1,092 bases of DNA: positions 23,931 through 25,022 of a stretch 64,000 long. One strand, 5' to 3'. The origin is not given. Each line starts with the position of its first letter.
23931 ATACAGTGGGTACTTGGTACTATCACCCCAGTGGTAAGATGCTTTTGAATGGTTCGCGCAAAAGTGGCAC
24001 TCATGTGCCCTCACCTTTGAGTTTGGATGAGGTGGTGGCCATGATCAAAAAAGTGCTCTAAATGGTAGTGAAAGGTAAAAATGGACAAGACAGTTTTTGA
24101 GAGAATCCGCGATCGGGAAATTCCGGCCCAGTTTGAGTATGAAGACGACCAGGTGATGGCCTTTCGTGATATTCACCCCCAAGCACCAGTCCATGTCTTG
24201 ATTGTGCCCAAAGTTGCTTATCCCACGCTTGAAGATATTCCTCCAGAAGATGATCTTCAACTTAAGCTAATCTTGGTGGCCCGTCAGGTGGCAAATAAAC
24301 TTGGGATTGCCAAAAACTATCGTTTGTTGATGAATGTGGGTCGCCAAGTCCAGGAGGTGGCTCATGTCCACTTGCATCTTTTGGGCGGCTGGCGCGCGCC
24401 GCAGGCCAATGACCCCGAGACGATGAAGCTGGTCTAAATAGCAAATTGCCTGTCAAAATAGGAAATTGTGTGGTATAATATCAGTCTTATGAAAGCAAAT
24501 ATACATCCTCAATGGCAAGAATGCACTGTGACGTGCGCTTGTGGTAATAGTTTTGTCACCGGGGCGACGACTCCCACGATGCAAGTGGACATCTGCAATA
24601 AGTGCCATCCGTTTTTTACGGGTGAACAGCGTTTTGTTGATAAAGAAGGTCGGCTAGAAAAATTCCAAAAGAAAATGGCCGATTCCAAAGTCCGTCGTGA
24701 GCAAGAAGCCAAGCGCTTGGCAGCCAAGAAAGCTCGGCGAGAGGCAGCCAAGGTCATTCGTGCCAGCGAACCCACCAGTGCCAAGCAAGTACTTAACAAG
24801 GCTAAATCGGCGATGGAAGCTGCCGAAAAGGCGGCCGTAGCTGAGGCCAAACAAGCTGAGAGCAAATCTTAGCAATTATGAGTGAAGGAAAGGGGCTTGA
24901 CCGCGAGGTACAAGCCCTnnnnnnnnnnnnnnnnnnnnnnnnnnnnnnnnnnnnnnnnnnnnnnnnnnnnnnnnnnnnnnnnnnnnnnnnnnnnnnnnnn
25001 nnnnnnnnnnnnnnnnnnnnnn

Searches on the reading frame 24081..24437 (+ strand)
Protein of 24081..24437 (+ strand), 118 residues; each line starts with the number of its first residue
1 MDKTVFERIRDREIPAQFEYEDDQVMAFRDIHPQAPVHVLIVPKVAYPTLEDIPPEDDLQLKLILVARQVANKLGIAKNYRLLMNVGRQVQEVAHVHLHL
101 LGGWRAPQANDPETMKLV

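Call 58: search_protein_families(library=pfam, proteins=[window:24081-24437:+], max_evalue=0.0001)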
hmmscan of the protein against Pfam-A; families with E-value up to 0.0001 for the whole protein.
window:24081-24437:+ (118 aa): 2 families
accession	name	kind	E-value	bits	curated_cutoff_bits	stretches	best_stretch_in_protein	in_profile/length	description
PF01230.28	HIT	-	4.7e-23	82.1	21.5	1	12-103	2-95/98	HIT domain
PF11969.13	DcpS_C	-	3.6e-15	56.9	24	1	3-102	1-101/114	Scavenger mRNA decapping enzyme C-term binding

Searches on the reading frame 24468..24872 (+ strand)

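Call 58: search_protein_families(library=pfam, proteins=[window:24468-24872:+], max_evalue=0.0001)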
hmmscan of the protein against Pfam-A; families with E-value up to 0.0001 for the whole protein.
window:24468-24872:+ (134 aa): 1 family
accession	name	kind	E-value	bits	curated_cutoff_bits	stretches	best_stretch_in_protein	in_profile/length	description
PF01197.23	Ribosomal_L31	-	8.1e-29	100.1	27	1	8-69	1-63/65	Ribosomal protein L31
